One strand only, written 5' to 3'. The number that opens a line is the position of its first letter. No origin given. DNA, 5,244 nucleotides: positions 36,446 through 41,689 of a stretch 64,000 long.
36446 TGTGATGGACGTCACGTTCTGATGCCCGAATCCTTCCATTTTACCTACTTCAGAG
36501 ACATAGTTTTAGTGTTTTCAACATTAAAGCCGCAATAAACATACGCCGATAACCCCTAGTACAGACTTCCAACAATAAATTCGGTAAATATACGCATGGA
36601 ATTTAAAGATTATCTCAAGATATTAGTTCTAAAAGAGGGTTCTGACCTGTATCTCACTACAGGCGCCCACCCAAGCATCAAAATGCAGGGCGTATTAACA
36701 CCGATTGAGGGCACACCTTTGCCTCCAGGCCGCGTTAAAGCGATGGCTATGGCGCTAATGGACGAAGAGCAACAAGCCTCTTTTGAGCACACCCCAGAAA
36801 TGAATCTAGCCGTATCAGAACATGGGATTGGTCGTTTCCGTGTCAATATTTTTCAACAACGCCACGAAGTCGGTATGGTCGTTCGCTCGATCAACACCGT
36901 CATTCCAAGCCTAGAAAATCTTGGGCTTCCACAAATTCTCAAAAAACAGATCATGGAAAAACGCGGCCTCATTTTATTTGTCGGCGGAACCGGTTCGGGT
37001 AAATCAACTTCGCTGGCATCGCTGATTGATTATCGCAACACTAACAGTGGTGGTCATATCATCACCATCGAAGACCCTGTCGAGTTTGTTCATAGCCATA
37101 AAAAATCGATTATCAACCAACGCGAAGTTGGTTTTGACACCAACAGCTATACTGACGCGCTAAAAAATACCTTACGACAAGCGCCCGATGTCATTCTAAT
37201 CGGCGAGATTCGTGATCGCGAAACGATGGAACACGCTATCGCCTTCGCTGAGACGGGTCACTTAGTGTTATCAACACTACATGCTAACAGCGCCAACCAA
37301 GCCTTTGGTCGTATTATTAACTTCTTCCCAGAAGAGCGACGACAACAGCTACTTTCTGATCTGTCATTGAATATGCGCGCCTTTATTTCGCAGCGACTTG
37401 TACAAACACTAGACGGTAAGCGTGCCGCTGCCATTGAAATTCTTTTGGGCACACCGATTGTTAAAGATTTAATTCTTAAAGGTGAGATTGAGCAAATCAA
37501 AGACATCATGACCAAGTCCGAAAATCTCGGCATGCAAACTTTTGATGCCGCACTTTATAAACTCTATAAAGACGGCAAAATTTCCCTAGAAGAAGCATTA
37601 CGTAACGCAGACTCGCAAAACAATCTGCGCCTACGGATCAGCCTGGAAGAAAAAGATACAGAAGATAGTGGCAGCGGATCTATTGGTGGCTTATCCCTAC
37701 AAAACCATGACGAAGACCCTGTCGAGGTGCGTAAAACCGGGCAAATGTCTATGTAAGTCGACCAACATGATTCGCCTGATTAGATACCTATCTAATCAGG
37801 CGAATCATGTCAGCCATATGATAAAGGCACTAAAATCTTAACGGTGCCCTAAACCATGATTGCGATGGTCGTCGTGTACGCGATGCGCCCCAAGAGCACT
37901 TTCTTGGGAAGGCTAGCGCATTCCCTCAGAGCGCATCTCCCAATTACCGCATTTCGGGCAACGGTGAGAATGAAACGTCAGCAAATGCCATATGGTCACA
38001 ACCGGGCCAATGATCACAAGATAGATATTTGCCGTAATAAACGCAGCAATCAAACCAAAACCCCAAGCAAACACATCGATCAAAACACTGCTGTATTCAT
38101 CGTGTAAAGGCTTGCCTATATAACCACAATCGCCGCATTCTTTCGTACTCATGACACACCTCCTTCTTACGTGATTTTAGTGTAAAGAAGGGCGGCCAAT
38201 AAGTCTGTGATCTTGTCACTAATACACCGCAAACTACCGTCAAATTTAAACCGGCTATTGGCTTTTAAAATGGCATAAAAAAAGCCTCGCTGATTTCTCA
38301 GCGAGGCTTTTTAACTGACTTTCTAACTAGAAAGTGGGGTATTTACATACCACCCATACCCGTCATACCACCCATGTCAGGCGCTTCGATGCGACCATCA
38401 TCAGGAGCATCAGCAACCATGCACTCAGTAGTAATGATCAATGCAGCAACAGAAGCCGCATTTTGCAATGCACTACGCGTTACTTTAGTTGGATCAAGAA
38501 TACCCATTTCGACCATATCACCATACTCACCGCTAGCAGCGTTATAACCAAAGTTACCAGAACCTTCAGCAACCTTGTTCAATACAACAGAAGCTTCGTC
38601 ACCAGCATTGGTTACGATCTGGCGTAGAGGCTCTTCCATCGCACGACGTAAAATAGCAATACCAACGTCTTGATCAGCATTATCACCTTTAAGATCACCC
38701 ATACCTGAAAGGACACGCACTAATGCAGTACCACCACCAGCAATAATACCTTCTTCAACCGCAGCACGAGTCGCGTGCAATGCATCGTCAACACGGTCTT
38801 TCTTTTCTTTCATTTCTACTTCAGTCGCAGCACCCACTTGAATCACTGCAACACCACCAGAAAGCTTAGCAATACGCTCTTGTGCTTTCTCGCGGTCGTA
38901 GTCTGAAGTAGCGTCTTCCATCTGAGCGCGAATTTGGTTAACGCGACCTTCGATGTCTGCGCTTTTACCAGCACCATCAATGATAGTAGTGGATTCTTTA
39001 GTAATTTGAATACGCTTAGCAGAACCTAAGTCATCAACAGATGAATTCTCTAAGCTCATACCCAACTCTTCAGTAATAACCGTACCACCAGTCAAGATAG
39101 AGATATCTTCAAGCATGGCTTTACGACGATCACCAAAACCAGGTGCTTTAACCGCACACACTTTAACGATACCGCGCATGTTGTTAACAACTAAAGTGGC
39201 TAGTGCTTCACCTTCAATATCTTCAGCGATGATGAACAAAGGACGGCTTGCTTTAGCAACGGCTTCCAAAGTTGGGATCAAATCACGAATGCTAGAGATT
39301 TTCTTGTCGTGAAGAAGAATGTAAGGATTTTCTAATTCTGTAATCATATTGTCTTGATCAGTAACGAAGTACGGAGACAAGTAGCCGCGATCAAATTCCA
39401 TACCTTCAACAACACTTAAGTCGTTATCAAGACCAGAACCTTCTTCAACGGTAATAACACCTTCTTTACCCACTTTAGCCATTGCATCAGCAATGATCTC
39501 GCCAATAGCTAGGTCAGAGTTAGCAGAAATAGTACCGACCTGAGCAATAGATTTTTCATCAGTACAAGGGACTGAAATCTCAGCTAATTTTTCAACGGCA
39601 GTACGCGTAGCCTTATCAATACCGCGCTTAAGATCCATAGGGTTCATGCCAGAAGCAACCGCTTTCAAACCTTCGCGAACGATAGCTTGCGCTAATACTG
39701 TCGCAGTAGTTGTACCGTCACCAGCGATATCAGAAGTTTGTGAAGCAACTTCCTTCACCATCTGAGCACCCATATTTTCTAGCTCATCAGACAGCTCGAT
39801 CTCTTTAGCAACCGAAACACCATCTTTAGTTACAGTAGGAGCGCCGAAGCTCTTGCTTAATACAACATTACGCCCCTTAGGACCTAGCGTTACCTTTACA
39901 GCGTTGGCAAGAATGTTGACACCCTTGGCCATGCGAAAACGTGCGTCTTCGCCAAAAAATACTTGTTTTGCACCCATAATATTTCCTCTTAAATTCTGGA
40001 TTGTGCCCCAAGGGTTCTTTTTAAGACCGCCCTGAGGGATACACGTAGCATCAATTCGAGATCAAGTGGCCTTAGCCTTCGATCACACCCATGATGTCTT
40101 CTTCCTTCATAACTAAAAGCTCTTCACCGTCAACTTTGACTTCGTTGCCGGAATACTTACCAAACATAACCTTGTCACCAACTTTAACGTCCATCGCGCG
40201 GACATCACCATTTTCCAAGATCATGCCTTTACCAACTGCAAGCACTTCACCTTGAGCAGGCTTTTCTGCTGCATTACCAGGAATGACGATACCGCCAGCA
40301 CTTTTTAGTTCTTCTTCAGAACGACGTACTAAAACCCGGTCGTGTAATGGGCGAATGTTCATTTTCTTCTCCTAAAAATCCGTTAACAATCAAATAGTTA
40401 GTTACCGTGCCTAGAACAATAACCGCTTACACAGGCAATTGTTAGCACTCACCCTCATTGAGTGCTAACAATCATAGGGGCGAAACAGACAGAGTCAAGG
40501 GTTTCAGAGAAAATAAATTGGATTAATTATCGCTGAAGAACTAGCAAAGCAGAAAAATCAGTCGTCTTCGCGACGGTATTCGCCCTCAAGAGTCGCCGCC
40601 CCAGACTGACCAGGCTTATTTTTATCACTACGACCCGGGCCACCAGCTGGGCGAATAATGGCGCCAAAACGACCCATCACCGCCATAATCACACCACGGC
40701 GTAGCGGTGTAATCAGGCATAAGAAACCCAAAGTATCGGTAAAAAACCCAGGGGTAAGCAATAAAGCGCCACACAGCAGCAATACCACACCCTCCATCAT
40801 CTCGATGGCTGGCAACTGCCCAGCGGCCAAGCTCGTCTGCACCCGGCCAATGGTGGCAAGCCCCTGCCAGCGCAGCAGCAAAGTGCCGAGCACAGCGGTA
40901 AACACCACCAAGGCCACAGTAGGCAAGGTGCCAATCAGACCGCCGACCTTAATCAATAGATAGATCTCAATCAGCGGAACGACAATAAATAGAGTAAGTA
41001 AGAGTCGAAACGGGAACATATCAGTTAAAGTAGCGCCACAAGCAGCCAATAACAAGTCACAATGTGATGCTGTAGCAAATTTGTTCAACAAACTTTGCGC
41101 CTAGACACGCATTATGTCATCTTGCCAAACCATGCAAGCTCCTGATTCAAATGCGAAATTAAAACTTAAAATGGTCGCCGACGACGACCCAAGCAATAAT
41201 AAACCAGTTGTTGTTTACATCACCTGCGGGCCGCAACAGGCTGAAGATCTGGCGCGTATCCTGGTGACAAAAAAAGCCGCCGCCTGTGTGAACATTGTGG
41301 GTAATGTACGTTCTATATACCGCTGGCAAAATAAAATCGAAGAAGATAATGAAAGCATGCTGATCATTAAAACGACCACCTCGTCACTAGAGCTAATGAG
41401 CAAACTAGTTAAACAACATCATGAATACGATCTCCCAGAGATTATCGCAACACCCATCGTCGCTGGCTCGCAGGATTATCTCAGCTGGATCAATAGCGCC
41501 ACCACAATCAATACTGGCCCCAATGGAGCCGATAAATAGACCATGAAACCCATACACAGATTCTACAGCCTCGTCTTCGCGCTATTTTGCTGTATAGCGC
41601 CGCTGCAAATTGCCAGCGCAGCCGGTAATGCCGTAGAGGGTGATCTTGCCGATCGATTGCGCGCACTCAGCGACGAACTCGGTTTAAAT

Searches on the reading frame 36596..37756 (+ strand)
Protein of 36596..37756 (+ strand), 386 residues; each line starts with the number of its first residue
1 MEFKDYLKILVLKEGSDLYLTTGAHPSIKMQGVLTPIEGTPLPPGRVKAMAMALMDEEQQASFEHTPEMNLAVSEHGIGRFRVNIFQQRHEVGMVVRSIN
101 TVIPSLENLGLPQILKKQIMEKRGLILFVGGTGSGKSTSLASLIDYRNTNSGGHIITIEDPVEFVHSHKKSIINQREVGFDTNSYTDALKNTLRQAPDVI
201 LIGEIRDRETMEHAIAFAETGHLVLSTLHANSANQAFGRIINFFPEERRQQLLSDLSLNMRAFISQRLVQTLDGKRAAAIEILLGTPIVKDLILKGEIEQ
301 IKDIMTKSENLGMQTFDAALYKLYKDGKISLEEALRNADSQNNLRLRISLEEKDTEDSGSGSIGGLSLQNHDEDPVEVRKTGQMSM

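Call 82: search_protein_families(library=pfam, proteins=[window:36596-37756:+], max_evalue=0.00001)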
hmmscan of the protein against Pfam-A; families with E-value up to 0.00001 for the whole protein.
window:36596-37756:+ (386 aa): 1 family
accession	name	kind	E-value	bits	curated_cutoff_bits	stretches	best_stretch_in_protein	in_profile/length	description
PF00437.27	T2SSE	-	1.6e-43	149.2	24.9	1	69-277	83-286/370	Type II/IV secretion system protein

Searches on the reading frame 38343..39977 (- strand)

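Call 82: search_protein_families(library=pfam, proteins=[window:38343-39977:-], max_evalue=0.00001)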
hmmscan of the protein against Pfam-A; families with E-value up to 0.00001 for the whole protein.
window:38343-39977:- (544 aa): 1 family
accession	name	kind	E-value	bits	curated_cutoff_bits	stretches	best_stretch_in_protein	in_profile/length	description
PF00118.29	Cpn60_TCP1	-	2.3e-78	264.5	34.3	1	23-523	1-488/490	TCP-1/cpn60 chaperonin family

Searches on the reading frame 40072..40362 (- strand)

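Call 84: search_protein_families(library=pfam, proteins=[window:40072-40362:-], max_evalue=0.00001)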
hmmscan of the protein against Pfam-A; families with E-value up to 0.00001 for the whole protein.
window:40072-40362:- (96 aa): 1 family
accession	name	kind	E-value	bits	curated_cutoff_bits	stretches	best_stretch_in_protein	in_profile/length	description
PF00166.26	Cpn10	-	2.3e-36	124.1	21.1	1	2-94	1-93/93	Chaperonin 10 Kd subunit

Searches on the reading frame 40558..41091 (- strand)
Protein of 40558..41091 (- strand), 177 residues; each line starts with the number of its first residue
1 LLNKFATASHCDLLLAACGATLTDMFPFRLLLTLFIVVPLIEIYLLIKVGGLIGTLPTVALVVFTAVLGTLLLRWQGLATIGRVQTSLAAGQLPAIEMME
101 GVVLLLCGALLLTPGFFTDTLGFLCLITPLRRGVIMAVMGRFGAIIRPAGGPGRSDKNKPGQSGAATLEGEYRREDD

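Call 83: search_protein_families(library=pfam, proteins=[window:40558-41091:-], max_evalue=0.00001)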
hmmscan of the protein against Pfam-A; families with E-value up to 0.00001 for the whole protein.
window:40558-41091:- (177 aa): 1 family
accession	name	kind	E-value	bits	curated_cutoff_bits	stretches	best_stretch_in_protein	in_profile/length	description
PF04186.18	FxsA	-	3.8e-32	111.1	25.2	1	34-137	2-105/109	FxsA cytoplasmic membrane protein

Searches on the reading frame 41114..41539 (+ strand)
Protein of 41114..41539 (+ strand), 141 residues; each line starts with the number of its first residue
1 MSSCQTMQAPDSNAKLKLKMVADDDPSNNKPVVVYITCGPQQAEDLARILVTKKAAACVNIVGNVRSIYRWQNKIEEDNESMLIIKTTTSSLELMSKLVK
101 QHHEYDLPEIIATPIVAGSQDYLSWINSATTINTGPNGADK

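Call 83: search_protein_families(library=pfam, proteins=[window:41114-41539:+], max_evalue=0.00001)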
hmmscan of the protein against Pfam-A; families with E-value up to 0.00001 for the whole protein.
window:41114-41539:+ (141 aa): 1 family
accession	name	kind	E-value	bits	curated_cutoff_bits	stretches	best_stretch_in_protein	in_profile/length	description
PF03091.20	CutA1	-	9.2e-35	118.9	22.4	1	32-128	1-98/99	CutA1 divalent ion tolerance protein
